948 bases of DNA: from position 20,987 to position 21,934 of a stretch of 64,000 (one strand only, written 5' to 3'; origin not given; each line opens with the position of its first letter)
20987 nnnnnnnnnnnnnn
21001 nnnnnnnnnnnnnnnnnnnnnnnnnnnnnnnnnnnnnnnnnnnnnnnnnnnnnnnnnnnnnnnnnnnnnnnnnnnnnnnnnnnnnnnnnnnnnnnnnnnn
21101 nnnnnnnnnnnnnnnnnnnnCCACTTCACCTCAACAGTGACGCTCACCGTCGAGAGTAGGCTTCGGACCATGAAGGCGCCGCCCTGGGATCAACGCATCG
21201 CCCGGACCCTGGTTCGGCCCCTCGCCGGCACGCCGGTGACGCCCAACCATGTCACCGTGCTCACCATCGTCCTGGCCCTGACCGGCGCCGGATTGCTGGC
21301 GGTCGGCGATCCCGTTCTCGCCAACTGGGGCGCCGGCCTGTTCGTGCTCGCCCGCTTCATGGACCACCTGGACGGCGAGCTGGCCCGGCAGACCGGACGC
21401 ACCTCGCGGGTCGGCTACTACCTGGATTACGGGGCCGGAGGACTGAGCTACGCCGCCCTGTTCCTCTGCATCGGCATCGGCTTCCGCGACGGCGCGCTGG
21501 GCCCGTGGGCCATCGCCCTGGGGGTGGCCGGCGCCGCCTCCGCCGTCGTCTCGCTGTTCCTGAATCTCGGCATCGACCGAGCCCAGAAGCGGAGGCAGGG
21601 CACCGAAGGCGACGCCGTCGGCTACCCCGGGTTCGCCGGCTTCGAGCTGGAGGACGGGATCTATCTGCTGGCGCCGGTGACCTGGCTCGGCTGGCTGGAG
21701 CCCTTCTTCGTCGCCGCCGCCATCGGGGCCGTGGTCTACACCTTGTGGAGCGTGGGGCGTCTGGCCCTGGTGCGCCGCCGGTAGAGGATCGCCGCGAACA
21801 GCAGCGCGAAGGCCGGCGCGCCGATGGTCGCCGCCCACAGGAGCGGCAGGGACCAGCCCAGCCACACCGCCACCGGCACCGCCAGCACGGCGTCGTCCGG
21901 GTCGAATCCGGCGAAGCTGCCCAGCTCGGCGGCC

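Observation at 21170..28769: Phosphonate head-group biosynthesis/transfer module embedded inside the hopanoid (hpn) supercluster: candidate phosphono-hopanoid or hopanoid-linked phosphonolipid pathway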

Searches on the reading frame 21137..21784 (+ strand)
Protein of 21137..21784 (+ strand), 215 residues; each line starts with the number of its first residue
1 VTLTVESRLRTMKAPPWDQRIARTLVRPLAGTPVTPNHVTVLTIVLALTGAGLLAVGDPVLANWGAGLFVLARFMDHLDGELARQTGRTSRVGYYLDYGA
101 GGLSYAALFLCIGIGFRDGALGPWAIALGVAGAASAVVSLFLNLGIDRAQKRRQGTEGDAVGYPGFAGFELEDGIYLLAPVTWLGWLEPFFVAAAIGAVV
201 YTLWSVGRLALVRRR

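Call 6: search_protein_families(library=pfam, proteins=[window:21137-21784:+], max_evalue=0.01)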
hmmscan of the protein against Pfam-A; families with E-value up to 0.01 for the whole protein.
window:21137-21784:+ (215 aa): 2 families
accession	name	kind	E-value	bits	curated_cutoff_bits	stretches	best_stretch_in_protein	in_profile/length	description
PF01066.26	CDP-OH_P_transf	-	2.3e-10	41.5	22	1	35-135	3-99/152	CDP-alcohol phosphatidyltransferase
PF01040.23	UbiA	-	0.0003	20.6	34.2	1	18-72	48-102/250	UbiA prenyltransferase family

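Call 7: search_protein_families(library=ncbifam, proteins=[window:21137-21784:+], max_evalue=0.01)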
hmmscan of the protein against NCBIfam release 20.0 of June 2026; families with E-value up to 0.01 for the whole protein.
window:21137-21784:+ (215 aa): 9 families
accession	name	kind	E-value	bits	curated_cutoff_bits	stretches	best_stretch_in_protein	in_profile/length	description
NF040950.1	archin_ph_syn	equivalog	4.1e-14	52.9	180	1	20-113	10-101/191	archaetidylinositol phosphate synthase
NF045883.1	PIPSynth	equivalog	1.3e-09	38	170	1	20-138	9-127/197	phosphatidylinositol phosphate synthase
NF041135.1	IPPtranDIPPsyn_Thcocales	equivalog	4.8e-07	29.1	580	1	32-97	248-309/419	bifunctional L-myo-inositol-1-phosphate cytidylyltransferase/CDP-L-myo-inositol myo-inositolphosphotransferase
TIGR00560.1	pgsA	equivalog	3.6e-06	27.6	109.1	1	35-110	3-81/183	CDP-diacylglycerol--glycerol-3-phosphate 3-phosphatidyltransferase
NF052561.1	PIPSynBT1523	equivalog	1.7e-05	24.7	350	1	21-102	12-100/232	hypothetical protein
NF053678.1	ClpnSynClsA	equivalog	0.00021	21.5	240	1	63-133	31-97/180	cardiolipin synthase ClsA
TIGR00473.1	pssA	equivalog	0.0011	19.1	107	1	67-98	25-56/153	CDP-diacylglycerol--serine O-phosphatidyltransferase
NF038086.1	anchor_synt_A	exception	0.0011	18.7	200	1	39-113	13-82/222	protein sorting system archaetidylserine synthase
NF003349.0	PRK04375.1-2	equivalog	0.002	17.4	246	1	18-64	87-133/318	heme o synthase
